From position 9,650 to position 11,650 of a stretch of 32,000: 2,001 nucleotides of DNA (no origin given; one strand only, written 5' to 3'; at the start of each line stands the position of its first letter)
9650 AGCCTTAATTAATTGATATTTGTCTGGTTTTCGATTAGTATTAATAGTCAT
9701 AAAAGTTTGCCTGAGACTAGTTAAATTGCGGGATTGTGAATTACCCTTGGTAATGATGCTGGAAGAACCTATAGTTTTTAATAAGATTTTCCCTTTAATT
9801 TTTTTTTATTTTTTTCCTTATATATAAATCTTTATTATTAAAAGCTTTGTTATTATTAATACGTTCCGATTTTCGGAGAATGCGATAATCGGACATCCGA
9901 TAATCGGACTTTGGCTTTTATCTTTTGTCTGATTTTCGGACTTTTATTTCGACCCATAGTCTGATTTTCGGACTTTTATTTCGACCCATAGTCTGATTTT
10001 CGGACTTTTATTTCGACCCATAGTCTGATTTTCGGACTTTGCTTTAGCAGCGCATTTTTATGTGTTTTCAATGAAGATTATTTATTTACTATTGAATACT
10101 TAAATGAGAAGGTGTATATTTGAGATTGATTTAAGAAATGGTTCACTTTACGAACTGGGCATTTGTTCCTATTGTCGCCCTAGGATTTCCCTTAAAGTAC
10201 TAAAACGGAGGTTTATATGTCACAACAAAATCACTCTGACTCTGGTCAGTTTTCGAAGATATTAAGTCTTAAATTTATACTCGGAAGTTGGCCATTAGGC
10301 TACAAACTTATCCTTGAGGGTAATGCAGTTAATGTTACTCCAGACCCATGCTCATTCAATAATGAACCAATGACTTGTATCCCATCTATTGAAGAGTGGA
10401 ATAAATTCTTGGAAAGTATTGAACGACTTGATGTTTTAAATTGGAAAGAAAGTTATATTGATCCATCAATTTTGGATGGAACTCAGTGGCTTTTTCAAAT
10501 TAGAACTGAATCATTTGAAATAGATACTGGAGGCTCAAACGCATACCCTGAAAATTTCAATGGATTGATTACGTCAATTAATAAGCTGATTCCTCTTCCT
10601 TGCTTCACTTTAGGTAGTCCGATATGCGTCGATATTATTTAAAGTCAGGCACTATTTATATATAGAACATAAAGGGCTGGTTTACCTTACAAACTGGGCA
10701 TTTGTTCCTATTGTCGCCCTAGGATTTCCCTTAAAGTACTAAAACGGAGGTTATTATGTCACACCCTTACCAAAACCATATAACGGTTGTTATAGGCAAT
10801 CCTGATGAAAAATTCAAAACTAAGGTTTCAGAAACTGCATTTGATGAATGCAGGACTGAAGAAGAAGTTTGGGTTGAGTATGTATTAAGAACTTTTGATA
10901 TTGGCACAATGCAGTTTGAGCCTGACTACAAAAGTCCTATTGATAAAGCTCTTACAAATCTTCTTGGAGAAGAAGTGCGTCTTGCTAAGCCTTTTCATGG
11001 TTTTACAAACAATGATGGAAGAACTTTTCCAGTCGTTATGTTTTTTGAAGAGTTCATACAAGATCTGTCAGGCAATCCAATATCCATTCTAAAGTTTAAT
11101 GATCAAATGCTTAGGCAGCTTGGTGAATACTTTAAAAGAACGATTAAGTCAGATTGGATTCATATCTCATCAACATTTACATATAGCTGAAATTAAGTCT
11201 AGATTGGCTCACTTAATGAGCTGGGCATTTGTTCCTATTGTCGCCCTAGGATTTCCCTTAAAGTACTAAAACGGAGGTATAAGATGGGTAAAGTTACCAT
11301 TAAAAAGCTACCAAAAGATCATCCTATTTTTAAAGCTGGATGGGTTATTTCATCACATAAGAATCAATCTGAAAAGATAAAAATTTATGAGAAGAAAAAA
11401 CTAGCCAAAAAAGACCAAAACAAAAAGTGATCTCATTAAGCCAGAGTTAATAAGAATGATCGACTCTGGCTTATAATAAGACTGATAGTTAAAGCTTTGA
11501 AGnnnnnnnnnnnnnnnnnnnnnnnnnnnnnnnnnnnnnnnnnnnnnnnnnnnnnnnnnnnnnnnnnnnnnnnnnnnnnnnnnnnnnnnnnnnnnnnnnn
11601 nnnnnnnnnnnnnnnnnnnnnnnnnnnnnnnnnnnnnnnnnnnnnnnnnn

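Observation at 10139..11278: Three unrelated small ORFs each preceded by a 100% identical 58-nt leader and a hairpin with compensatory base changes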

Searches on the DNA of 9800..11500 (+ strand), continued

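Call 48: search_with_rna_model(model_id=R1, sources=[window, L001, L002, L003, L004, L005, L006, L007, L008, L009, L010, L011, L012, L013, L014, L015, L016, L017, L018, L019, L020, L021, L022, L023, L024, L025, L026, L027, L028, L029, L030, L031, L032, L033, L034, L035, L036, L037, L038, L039, L040, L041, L042, L043, L044, L045, L046, L047, L048, L049, L050, L051, L052, L053, L054, L055, L056, L057, L058, L059, L060, L061, L062, L063, L064, L065, L066, L067, L068, L069, L070, L071, L072, L073, L074, L075, L076, L077, L078, L079, L080, L081, L082, L083, L084, L085, L086, L087, L088, L089, L090, L091, L092, L093, L094, L095, L096, L097, L098, L099], max_evalue=1)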
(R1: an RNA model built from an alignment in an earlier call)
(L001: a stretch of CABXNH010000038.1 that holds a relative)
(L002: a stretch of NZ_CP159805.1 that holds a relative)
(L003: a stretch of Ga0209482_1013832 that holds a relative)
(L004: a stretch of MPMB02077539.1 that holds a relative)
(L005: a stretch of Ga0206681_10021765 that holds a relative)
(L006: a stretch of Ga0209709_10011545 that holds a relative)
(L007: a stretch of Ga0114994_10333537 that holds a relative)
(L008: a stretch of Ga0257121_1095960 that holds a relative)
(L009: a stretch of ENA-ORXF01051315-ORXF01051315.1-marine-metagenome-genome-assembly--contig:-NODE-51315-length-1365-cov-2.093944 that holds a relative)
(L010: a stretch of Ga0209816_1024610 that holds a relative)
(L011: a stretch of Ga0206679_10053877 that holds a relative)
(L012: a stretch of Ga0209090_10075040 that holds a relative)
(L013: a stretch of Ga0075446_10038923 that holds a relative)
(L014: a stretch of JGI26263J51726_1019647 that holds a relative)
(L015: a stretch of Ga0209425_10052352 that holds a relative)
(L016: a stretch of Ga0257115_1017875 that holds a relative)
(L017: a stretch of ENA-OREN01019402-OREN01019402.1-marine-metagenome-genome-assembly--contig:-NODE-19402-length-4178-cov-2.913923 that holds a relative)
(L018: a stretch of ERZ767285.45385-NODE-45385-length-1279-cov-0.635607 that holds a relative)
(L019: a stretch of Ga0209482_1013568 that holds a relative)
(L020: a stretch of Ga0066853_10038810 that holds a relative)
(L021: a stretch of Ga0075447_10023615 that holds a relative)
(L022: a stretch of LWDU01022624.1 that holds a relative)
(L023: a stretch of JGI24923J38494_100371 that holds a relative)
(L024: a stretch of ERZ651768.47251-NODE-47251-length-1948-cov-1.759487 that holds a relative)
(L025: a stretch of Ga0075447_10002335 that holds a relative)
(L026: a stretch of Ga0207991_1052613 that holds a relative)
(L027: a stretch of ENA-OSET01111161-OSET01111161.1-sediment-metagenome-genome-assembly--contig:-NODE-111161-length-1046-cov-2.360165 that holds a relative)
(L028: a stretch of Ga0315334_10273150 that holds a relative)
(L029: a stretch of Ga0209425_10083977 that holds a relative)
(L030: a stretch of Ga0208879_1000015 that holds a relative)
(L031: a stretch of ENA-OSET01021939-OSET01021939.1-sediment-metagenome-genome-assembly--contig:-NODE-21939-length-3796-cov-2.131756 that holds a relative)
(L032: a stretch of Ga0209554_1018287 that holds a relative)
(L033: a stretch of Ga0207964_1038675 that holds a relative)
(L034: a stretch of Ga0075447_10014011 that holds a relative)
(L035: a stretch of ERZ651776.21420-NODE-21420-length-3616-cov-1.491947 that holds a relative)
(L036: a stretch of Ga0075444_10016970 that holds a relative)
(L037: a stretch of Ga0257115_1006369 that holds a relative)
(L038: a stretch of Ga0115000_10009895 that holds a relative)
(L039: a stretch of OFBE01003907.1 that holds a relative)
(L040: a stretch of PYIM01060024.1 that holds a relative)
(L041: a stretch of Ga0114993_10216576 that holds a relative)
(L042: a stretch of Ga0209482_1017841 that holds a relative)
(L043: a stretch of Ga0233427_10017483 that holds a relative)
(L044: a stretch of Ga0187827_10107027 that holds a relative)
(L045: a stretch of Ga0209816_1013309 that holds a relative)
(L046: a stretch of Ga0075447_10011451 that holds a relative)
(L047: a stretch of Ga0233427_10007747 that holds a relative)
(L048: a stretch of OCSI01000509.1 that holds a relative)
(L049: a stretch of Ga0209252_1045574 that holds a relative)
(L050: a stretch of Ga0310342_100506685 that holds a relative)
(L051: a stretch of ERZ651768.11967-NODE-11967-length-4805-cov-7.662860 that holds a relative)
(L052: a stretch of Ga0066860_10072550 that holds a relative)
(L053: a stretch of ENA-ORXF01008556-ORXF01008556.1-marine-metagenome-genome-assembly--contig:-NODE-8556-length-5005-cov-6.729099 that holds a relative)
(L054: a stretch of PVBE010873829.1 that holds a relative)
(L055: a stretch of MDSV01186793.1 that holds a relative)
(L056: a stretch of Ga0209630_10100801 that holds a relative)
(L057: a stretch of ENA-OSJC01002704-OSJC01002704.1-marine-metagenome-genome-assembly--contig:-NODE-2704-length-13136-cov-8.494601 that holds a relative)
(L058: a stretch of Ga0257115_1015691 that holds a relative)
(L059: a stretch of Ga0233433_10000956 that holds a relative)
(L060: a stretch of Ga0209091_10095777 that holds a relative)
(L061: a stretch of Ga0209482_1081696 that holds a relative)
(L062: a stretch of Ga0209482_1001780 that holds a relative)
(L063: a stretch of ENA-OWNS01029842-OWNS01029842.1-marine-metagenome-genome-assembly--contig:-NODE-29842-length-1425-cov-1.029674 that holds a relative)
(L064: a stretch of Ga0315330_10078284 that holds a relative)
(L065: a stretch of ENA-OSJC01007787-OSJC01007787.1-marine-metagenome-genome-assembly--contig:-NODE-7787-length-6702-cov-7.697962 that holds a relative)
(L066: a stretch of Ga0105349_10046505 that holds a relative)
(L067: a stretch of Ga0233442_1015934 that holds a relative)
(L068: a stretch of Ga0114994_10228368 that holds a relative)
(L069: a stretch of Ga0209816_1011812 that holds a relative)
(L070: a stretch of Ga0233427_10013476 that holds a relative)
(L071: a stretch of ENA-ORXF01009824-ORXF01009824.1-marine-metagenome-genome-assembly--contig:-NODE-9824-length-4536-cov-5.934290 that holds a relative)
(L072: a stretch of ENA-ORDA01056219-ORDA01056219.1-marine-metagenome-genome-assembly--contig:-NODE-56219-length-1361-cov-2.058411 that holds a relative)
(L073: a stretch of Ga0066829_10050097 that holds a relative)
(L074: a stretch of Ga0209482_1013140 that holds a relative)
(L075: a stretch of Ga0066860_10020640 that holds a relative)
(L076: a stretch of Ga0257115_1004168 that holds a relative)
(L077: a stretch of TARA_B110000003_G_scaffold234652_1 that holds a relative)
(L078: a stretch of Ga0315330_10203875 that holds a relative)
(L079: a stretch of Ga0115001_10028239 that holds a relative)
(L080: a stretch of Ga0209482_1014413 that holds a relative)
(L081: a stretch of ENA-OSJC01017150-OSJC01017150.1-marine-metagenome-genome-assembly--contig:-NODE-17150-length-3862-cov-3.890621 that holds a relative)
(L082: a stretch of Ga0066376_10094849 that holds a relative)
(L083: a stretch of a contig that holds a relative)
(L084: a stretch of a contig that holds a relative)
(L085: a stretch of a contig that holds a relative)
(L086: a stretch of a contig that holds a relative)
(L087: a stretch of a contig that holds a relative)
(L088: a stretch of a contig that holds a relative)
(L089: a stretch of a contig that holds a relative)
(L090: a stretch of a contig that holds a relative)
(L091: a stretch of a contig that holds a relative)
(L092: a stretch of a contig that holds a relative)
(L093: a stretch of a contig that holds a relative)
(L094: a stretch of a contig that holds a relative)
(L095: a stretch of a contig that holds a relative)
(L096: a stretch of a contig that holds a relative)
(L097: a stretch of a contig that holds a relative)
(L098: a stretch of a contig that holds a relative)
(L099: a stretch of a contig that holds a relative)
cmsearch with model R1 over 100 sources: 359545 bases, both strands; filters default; matches with E-value up to 1: 135.
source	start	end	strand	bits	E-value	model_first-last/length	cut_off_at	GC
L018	373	452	-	107.5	1.2e-23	1-80/80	no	0.46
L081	3580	3659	+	107.5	1.3e-23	1-80/80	no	0.45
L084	317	396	-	107.5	1.3e-23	1-80/80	no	0.45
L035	1213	1292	-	107.4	1.3e-23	1-80/80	no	0.44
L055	2608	2687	+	107.2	1.5e-23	1-80/80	no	0.45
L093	1621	1700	-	107.2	1.5e-23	1-80/80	no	0.44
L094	981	1060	-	107.1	1.6e-23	1-80/80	no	0.46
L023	7715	7794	-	106.9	1.8e-23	1-80/80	no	0.47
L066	85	164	-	106.9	1.8e-23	1-80/80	no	0.47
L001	4935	5014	-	106.7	2e-23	1-80/80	no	0.45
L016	73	152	+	106.7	2e-23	1-80/80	no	0.45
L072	793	872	+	106.7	2e-23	1-80/80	no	0.44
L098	2682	2761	-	106.7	2e-23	1-80/80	no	0.44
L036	1028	1107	+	106.6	2e-23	1-80/80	no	0.44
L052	572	651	+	106.1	2.7e-23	1-80/80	no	0.45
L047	5845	5924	+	106.1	2.8e-23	1-80/80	no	0.44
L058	98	177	+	106.1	2.8e-23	1-80/80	no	0.44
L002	3392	3471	+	106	2.8e-23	1-80/80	no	0.46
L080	67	146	-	106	3e-23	1-80/80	no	0.43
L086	1599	1678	+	105.6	3.7e-23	1-80/80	no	0.44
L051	4711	4790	-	105.5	3.9e-23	1-80/80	no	0.44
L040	3258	3337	-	105.5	4e-23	1-80/80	no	0.43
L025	175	254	+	105.4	4.1e-23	1-80/80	no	0.45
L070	2908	2987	+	105.3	4.3e-23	1-80/80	no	0.45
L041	831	910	+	105.3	4.4e-23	1-80/80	no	0.45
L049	172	251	-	105.3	4.4e-23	1-80/80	no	0.43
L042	961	1040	-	105.1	4.7e-23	1-80/80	no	0.4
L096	643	722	+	105.1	4.8e-23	1-80/80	no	0.44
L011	1027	1106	+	105.1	4.9e-23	1-80/80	no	0.43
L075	1359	1439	+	105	5e-23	1-80/80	no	0.47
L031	3691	3771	-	104.6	6.4e-23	1-80/80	no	0.47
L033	962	1041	-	104.5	6.7e-23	1-80/80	no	0.49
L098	2075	2154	-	104.5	6.8e-23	1-80/80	no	0.47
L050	259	339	+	104.4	7.2e-23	1-80/80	no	0.48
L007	774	853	-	104.4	7.3e-23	1-80/80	no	0.44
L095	454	533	+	104.4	7.3e-23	1-80/80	no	0.44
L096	70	149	+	104.4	7.4e-23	1-80/80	no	0.46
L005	147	227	+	104.3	7.5e-23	1-80/80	no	0.46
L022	1907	1987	+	104.3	7.6e-23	1-80/80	no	0.44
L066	1662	1741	-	104.1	8.8e-23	1-80/80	no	0.45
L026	2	82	-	104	9.1e-23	1-80/80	no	0.43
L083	701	780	-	103.9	9.5e-23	1-80/80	no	0.45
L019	3444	3523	+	103.8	1e-22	1-80/80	no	0.46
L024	1631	1711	-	103.7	1.1e-22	1-80/80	no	0.44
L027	430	510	+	103.7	1.1e-22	1-80/80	no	0.47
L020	401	481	+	103.7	1.1e-22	1-80/80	no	0.46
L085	1647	1726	+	103.5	1.2e-22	1-80/80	no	0.39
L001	5503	5582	-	103.4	1.3e-22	1-80/80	no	0.45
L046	3436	3515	+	103.4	1.3e-22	1-80/80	no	0.45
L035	686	765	-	103.3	1.3e-22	1-80/80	no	0.41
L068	1166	1245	-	103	1.6e-22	1-80/80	no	0.43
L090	139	219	-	103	1.6e-22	1-80/80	no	0.46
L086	1058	1137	+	102.9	1.6e-22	1-80/80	no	0.44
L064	280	359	-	102.9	1.7e-22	1-80/80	no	0.44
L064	1355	1434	-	102.9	1.7e-22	1-80/80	no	0.41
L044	307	387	+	102.8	1.8e-22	1-80/80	no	0.47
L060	518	597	+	102.7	1.9e-22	1-80/80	no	0.43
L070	3530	3609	+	102.6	2.1e-22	1-80/80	no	0.43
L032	709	788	-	102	2.9e-22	1-80/80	no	0.44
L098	1508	1586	-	101.9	3e-22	1-80/80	no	0.43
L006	576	655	+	101.7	3.4e-22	1-80/80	no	0.45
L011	296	375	+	101.6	3.5e-22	1-80/80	no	0.46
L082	1664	1744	-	101.4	3.8e-22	1-80/80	no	0.47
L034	3166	3245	+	101.3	4.1e-22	1-80/80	no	0.44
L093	43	123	-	101.3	4.2e-22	1-80/80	no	0.49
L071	707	786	-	101.2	4.5e-22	1-80/80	no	0.4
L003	3225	3304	+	101.1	4.7e-22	1-80/80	no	0.41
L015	2496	2575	-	101.1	4.8e-22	1-80/80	no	0.43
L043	4178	4257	-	101.1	4.8e-22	1-80/80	no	0.43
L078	807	886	-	101.1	4.8e-22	1-80/80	no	0.43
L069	4449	4528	-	100.8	5.5e-22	1-80/80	no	0.41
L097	791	871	-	100.6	6.3e-22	1-80/80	no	0.44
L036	509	588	+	100.6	6.3e-22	1-80/80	no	0.43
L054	1388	1468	-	100.4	6.9e-22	1-80/80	no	0.42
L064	816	895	-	100.4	7.1e-22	1-80/80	no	0.44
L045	2508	2587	+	100.2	8e-22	1-80/80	no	0.47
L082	1097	1175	-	99.9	9.4e-22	1-80/80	no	0.44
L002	3919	3998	+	99.6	1.1e-21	1-80/80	no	0.44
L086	2118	2197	+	99.6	1.1e-21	1-80/80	no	0.44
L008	110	189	+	99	1.5e-21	1-80/80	no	0.44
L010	2938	3017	+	98.5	2e-21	1-80/80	no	0.38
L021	243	322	+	98.4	2.1e-21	1-80/80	no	0.41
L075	635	714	+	97.9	2.8e-21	1-80/80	no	0.45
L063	1314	1393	+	97.4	3.8e-21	1-80/80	no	0.44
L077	1086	1165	-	96.8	5.5e-21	1-80/80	no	0.41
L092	38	117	+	96.1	7.8e-21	1-80/80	no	0.39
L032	474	552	-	95.8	9.5e-21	1-80/80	no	0.41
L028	334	413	-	95.8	9.7e-21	1-80/80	no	0.47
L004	86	164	-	95.4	1.2e-20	1-80/80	no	0.44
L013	903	982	+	95.1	1.4e-20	1-80/80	no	0.43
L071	1243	1322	-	95.1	1.4e-20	1-80/80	no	0.43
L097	1360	1436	-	92.5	5.9e-20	5-80/80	5'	0.44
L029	30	109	-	92.4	6.6e-20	1-80/80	no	0.41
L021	770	849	+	89.5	3.4e-19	1-80/80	no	0.45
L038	2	75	+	86.9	1.4e-18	7-80/80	no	0.43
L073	591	672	-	86.8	1.6e-18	1-80/80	no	0.48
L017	1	71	+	85.7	2.8e-18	10-80/80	5'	0.44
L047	5302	5381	+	85.7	2.9e-18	1-80/80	no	0.4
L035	1756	1835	-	84.7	5.1e-18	1-80/80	no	0.43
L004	630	710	-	84.1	7.1e-18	1-80/80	no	0.4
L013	1439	1508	+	83.4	1.1e-17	1-70/80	3'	0.4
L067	1089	1170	-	82.6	1.7e-17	1-80/80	no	0.41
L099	748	829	-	82.6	1.7e-17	1-80/80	no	0.41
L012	155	237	-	81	4e-17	1-80/80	no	0.51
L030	1434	1514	-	80.4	5.8e-17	1-80/80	no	0.46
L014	763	843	-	79.6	9e-17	1-80/80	no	0.46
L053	1304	1386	-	79.4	1e-16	1-80/80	no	0.47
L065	138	220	+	79.3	1.1e-16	1-80/80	no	0.49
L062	13937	14019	-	78.4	1.8e-16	1-80/80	no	0.51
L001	6235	6317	-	77.4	3.2e-16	1-80/80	no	0.49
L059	666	748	+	77.4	3.2e-16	1-80/80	no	0.49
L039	1240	1320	-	77.4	3.2e-16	1-80/80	no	0.47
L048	2564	2644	+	77.4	3.2e-16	1-80/80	no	0.47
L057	195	277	+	77.2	3.4e-16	1-80/80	no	0.52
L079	827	909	+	77.2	3.4e-16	1-80/80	no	0.52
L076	6502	6584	-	77.1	3.6e-16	1-80/80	no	0.49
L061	954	1036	+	76.9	4.1e-16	1-80/80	no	0.48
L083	171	253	-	76.7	4.7e-16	1-80/80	no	0.51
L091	389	472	+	76.3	5.9e-16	1-80/80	no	0.51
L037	4268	4350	+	75.8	7.6e-16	1-80/80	no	0.48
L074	302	384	+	75.8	7.8e-16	1-80/80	no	0.51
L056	1129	1211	-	73.8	2.4e-15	1-80/80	no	0.51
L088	2762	2844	+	73.8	2.4e-15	1-80/80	no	0.51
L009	1105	1187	+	73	3.9e-15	1-80/80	no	0.49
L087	3360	3442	-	72.9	4e-15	1-80/80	no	0.49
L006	1122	1204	+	72.6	4.8e-15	1-80/80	no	0.53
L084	951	1031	+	71.4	9.4e-15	1-80/80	no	0.43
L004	1748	1828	-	68.9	3.8e-14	1-80/80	no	0.42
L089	1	61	-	64.8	4e-13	1-61/80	3'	0.46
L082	1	64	+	63.1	1e-12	19-80/80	5'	0.44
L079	1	42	+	52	5.6e-10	39-80/80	5'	0.4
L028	1348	1398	-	46.1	1.6e-08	32-80/80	5'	0.41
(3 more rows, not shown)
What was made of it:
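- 10696..10750 (+): Unit 2, SAM-V-type aptamer and SD (identical to unit 1). Model R1 102.9 bits (call 48).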

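Call 82: search_rna_families(sources=[L084, L004, L105, L082, L108, L062], threshold=evalue, max_evalue=1, show_alignments=2)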
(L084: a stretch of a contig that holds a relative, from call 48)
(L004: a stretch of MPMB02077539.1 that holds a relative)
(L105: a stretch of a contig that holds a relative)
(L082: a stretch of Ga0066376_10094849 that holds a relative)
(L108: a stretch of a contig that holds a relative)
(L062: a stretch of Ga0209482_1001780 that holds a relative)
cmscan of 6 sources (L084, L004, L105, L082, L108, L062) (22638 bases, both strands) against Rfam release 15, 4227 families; matches with E-value up to 1: 10.
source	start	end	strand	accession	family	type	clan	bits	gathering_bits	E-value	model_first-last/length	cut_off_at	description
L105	1177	1246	-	RF01826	SAM_V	Cis-reg; riboswitch;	-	45.8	41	0.00012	1-66/66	no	SAM-V (S-adenosyl methionine) riboswitch aptamer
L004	1745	1814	-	RF01826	SAM_V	Cis-reg; riboswitch;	-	44.7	41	0.0002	1-66/66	no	SAM-V (S-adenosyl methionine) riboswitch aptamer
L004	629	696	-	RF01826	SAM_V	Cis-reg; riboswitch;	-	43.4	41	0.00039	1-66/66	no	SAM-V (S-adenosyl methionine) riboswitch aptamer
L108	1184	1253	-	RF01826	SAM_V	Cis-reg; riboswitch;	-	39.3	41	0.003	1-66/66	no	SAM-V (S-adenosyl methionine) riboswitch aptamer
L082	3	65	+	RF01826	SAM_V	Cis-reg; riboswitch;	-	36.9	41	0.0097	1-66/66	no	SAM-V (S-adenosyl methionine) riboswitch aptamer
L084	965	1034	+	RF01826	SAM_V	Cis-reg; riboswitch;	-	36.4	41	0.012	1-66/66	no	SAM-V (S-adenosyl methionine) riboswitch aptamer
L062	13935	14004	-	RF01826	SAM_V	Cis-reg; riboswitch;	-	35.1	41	0.024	1-66/66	no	SAM-V (S-adenosyl methionine) riboswitch aptamer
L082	1663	1729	-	RF01826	SAM_V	Cis-reg; riboswitch;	-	31.5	41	0.15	1-66/66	no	SAM-V (S-adenosyl methionine) riboswitch aptamer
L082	964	1020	+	RF03189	mir-1175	Gene; miRNA;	-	31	51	0.0011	1-72/72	no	mir-1175 microRNA precursor family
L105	7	73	-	RF01826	SAM_V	Cis-reg; riboswitch;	-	29.5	41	0.38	1-66/66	no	SAM-V (S-adenosyl methionine) riboswitch aptamer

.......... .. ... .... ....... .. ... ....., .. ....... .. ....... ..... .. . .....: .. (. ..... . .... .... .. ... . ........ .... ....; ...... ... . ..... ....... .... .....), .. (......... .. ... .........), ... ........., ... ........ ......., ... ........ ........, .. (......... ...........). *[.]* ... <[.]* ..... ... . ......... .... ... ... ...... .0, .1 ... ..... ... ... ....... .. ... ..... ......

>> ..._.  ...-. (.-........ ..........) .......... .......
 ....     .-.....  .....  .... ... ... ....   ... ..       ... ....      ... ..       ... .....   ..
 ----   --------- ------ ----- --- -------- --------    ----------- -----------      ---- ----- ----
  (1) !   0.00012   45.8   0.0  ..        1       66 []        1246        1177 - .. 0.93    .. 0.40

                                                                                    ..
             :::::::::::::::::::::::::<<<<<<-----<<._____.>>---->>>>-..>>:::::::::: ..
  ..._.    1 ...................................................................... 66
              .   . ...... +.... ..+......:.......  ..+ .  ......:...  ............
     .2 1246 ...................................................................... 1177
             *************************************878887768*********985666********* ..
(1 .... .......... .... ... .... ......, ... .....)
